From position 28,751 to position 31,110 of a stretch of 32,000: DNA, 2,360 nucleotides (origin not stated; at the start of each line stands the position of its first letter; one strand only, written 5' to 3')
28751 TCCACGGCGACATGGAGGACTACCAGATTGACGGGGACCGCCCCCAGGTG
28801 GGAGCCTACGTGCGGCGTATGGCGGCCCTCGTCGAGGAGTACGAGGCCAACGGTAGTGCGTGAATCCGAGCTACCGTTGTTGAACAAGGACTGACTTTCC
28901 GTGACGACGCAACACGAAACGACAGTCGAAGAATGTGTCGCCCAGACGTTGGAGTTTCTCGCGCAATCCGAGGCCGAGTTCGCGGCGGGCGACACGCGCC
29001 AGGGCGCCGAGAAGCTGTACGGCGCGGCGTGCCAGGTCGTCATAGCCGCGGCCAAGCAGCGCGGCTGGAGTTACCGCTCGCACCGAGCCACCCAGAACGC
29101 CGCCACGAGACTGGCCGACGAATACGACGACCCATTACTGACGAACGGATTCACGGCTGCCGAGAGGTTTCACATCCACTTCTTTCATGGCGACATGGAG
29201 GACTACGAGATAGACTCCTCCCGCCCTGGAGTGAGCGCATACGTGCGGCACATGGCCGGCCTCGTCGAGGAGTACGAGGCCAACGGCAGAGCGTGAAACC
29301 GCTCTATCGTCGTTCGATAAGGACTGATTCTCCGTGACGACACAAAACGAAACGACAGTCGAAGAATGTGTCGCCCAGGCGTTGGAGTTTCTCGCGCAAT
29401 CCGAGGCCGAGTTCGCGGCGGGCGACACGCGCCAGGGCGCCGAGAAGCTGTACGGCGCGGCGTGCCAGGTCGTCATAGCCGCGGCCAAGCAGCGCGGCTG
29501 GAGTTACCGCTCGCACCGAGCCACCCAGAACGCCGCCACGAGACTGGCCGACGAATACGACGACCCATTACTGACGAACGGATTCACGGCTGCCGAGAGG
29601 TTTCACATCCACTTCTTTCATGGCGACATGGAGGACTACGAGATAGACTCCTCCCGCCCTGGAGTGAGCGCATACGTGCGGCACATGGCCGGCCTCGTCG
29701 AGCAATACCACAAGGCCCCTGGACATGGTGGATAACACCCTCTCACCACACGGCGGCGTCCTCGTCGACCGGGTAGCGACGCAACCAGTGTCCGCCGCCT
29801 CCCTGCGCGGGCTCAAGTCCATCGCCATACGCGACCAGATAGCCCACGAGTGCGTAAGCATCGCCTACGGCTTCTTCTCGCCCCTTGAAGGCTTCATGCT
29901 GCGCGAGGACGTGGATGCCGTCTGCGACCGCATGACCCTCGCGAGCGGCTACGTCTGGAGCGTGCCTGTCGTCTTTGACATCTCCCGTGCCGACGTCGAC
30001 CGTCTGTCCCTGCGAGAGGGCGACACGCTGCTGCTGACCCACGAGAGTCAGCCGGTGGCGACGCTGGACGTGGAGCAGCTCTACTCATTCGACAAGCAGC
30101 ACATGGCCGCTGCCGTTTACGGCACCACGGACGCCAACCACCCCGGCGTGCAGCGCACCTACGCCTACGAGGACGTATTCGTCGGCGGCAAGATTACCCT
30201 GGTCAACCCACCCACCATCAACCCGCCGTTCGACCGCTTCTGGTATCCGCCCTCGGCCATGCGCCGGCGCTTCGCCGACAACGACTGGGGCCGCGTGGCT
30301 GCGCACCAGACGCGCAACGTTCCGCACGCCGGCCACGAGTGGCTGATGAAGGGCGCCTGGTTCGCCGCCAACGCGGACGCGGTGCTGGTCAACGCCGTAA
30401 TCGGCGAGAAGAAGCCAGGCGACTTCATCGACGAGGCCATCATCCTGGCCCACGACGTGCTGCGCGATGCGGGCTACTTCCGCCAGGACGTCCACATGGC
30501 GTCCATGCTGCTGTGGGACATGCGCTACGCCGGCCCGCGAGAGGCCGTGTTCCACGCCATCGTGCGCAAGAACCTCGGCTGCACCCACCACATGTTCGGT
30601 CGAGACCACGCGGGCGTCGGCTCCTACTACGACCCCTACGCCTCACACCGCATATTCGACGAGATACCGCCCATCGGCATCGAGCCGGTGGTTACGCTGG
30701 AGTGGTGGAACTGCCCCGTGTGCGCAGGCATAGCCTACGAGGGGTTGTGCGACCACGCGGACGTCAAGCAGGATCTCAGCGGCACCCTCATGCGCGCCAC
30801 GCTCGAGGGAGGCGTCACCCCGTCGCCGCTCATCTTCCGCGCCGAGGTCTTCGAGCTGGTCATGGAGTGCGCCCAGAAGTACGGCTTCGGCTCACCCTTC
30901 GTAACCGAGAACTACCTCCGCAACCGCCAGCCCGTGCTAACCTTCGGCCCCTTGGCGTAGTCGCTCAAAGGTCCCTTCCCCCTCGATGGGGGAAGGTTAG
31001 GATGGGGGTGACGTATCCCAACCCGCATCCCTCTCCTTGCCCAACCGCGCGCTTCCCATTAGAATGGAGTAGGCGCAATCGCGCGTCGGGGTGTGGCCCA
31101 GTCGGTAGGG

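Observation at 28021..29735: Four tandem 433-bp copies of a PaREP1/HEPN-like gene with a mosaic (gene-conversion) pattern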

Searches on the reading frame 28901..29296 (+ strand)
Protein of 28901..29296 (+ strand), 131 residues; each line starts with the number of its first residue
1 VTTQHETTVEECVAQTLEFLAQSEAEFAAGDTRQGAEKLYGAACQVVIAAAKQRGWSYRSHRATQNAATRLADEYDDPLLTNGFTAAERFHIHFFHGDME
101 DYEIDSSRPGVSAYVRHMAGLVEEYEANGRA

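Call 4: search_protein_families(library=pfam, proteins=[window:28901-29296:+], max_evalue=10)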
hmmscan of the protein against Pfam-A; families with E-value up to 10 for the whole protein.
window:28901-29296:+ (131 aa): 1 family
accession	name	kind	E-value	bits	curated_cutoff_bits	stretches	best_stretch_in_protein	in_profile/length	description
PF05942.16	PaREP1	-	4.4e-12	46.4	24.4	1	15-109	5-109/115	Archaeal PaREP1/PaREP8 family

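Call 5: search_protein_families(library=ncbifam, proteins=[window:28901-29296:+], max_evalue=10)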
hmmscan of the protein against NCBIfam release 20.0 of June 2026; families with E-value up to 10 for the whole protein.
window:28901-29296:+ (131 aa): 0 families

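Call 6: search_protein_families(library=padloc, proteins=[window:28901-29296:+], max_evalue=10)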
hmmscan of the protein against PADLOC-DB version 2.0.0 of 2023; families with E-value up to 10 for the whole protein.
window:28901-29296:+ (131 aa): 0 families

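Call 61: search_protein_families(library=phrogs, proteins=[window:28901-29296:+], max_evalue=0.01)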
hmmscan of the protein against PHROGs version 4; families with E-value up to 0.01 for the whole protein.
window:28901-29296:+ (131 aa): 0 families

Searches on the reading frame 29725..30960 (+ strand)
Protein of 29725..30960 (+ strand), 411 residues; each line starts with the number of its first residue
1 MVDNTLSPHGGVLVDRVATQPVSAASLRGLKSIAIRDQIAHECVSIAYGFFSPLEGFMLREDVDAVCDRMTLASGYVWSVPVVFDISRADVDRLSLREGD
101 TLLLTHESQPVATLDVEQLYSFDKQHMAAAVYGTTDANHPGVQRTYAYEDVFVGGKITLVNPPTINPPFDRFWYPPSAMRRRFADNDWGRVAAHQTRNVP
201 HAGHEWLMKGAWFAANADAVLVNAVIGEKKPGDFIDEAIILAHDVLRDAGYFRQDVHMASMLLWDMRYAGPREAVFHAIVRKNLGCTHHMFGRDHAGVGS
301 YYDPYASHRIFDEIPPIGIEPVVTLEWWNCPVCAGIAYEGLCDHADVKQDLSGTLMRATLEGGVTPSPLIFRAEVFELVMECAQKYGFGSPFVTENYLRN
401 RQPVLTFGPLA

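Call 22: search_protein_families(library=pfam, proteins=[window:29725-30960:+], max_evalue=0.001)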
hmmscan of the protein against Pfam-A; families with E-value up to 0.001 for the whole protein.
window:29725-30960:+ (411 aa): 2 families
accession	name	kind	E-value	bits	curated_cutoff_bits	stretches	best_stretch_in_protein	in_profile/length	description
PF01747.23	ATP-sulfurylase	-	4.8e-71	239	24.3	1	171-381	2-211/212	ATP-sulfurylase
PF14306.12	PUA_2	-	3.8e-45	153.8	27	1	7-161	2-158/159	PUA-like domain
